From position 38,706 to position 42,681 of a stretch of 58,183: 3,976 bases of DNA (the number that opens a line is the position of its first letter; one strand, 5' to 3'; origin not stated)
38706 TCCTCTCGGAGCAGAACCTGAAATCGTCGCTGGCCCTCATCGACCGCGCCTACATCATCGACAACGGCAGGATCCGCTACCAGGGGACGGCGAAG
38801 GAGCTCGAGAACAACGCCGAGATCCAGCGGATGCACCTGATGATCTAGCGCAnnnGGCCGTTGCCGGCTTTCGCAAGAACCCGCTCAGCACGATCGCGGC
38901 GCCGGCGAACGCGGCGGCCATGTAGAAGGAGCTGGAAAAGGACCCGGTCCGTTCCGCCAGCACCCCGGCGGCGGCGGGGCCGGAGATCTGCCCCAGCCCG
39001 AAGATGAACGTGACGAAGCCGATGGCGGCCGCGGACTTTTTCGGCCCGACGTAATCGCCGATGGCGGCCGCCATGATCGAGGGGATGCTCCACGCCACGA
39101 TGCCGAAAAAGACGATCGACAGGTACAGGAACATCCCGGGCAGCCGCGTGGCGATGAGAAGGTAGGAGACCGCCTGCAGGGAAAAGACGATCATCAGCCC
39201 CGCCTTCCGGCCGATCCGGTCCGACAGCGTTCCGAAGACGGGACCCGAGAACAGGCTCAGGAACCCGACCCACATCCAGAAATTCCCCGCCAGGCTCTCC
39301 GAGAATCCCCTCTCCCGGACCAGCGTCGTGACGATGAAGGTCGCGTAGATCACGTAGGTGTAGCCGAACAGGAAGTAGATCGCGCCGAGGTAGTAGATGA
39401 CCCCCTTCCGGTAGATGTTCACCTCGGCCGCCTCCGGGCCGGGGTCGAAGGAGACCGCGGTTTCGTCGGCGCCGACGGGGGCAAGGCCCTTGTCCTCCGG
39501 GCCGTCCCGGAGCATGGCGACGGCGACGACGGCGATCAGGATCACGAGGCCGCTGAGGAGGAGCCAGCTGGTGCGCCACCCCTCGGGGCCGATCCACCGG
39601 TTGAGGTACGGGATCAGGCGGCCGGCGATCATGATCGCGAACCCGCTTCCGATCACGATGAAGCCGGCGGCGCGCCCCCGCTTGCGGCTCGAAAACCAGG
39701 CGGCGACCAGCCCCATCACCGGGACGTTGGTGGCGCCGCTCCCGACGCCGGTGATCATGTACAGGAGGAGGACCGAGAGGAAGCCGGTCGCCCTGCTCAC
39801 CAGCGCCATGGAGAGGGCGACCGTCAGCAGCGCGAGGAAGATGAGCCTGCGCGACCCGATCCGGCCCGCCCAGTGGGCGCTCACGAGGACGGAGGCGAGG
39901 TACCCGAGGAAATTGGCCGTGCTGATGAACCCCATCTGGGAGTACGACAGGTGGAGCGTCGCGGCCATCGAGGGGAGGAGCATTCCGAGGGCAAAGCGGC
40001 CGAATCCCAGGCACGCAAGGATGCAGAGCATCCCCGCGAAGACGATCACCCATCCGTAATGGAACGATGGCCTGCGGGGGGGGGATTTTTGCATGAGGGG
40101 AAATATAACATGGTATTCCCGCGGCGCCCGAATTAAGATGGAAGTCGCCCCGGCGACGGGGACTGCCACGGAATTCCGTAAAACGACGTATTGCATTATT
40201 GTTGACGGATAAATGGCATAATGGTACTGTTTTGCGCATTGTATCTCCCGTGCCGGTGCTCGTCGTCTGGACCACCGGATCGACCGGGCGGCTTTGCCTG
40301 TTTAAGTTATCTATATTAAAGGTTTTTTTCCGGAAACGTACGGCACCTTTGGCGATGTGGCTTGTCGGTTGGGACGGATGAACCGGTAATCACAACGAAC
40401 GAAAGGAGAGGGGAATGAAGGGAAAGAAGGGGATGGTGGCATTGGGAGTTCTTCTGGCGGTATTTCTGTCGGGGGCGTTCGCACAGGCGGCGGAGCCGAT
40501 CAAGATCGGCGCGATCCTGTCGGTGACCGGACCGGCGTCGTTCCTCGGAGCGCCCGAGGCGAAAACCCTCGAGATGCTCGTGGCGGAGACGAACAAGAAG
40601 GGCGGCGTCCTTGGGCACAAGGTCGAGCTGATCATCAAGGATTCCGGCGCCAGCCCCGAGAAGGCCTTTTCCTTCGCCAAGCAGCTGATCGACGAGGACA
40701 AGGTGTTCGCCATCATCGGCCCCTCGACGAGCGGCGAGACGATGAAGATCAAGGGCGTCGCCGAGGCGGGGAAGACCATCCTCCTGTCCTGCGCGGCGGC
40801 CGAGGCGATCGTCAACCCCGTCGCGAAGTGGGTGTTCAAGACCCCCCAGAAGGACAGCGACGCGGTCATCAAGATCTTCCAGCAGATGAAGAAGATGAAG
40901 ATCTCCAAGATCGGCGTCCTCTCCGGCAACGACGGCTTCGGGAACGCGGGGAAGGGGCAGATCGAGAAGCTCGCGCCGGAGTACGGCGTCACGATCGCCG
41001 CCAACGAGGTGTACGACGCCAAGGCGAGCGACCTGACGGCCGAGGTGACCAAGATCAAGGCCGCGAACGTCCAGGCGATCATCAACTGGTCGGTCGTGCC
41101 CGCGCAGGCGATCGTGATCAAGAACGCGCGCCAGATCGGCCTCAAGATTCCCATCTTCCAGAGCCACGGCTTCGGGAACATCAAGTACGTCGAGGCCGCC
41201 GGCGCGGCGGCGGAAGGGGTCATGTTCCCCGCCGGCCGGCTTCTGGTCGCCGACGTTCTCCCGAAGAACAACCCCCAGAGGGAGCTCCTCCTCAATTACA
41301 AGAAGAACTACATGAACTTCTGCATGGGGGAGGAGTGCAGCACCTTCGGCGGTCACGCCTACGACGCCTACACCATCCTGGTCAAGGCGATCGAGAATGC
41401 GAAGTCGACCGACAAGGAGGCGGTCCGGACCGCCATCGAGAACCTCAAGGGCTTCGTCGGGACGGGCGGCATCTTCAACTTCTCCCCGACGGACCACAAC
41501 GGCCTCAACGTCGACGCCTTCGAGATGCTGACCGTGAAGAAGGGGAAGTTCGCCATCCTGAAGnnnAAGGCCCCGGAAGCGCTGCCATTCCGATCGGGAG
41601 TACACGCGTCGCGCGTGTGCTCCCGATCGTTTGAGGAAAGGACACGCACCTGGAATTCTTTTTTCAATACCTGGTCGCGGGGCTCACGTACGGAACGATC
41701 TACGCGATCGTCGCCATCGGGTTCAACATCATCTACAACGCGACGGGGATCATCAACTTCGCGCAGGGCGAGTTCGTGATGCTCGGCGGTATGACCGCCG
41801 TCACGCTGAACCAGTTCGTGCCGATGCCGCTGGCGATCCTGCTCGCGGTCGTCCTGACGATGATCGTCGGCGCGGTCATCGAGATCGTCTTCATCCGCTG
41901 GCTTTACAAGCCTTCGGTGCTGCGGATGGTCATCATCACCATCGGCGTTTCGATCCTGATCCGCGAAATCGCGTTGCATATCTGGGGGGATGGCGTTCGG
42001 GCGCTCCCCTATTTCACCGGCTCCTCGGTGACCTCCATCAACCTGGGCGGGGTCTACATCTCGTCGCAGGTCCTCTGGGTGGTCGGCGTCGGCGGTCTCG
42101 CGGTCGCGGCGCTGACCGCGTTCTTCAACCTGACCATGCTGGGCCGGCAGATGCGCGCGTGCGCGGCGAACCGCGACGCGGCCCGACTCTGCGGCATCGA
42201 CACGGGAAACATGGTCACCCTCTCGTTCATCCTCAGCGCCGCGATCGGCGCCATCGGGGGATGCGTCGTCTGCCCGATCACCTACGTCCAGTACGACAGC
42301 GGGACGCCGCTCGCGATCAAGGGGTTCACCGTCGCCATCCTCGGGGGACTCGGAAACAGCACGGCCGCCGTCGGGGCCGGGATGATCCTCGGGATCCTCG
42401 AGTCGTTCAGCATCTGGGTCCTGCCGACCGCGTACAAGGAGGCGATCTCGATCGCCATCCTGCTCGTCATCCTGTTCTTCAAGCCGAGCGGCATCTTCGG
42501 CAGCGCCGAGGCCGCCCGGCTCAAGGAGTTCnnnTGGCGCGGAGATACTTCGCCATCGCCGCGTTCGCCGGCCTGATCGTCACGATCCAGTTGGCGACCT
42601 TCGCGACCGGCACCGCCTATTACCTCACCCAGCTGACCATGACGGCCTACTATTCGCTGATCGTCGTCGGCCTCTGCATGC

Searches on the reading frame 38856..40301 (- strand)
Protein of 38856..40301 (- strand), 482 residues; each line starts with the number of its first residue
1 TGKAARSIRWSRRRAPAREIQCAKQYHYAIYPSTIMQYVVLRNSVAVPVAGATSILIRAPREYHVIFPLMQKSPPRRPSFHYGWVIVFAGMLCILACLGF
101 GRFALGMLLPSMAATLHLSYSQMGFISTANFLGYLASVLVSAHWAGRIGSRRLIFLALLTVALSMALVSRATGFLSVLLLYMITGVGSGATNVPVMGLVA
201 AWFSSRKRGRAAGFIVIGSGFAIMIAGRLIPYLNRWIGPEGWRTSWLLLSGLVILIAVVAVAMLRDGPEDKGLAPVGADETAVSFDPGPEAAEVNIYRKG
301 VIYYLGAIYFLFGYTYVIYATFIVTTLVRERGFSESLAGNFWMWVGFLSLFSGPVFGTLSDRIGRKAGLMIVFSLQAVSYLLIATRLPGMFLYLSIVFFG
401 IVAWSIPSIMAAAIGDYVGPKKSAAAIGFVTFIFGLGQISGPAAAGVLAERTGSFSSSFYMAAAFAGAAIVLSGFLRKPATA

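Call 50: search_protein_families(library=pfam, proteins=[window:38856-40301:-], max_evalue=0.00001)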
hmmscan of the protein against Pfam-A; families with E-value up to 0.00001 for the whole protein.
window:38856-40301:- (482 aa): 2 families
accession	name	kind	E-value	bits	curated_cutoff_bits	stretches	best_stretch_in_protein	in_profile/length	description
PF07690.21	MFS_1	-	1.8e-46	159.1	33.4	2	92-278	2-187/347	Major Facilitator Superfamily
PF06779.20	MFS_4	-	8.6e-42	144.2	26.3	1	96-472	3-362/364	Uncharacterised MFS-type transporter YbfB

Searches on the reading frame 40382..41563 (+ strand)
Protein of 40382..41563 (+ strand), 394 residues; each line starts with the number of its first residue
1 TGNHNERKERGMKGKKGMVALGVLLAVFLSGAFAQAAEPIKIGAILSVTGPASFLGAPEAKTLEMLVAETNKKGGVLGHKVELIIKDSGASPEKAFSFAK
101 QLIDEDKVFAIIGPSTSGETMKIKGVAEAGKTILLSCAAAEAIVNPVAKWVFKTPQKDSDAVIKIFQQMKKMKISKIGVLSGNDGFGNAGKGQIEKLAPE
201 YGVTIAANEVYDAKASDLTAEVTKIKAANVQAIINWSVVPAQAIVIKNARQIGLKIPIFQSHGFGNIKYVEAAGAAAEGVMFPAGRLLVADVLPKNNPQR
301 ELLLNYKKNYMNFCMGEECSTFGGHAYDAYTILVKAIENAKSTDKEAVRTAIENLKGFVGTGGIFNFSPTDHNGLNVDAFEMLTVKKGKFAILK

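Call 50: search_protein_families(library=pfam, proteins=[window:40382-41563:+], max_evalue=0.00001)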
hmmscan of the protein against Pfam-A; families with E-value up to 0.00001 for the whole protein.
window:40382-41563:+ (394 aa): 3 families
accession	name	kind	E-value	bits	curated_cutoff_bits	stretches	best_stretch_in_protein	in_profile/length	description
PF13458.12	Peripla_BP_6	-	1.1e-56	193.4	31.7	1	39-382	1-335/343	Periplasmic binding protein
PF13433.12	Peripla_BP_5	-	3.9e-19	69.4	27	1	40-236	1-195/363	Periplasmic binding protein domain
PF01094.35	ANF_receptor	-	2.3e-17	63.5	25.4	1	65-355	8-307/353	Receptor family ligand binding region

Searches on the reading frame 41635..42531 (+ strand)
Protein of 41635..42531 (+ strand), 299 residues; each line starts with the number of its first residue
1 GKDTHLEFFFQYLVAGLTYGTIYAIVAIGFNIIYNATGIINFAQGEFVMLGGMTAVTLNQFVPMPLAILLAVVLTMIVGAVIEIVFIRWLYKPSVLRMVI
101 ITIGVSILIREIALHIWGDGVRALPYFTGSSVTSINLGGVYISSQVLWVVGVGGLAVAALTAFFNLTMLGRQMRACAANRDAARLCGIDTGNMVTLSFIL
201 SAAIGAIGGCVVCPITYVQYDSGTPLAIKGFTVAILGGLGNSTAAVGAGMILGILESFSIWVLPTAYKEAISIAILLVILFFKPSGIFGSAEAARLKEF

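Call 50: search_protein_families(library=pfam, proteins=[window:41635-42531:+], max_evalue=0.00001)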
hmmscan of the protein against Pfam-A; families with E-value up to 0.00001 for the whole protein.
window:41635-42531:+ (299 aa): 1 family
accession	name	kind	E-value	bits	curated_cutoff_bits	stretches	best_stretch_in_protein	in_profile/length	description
PF02653.21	BPD_transp_2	-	1.1e-38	133.4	26.8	1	13-280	2-269/269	Branched-chain amino acid transport system / permease component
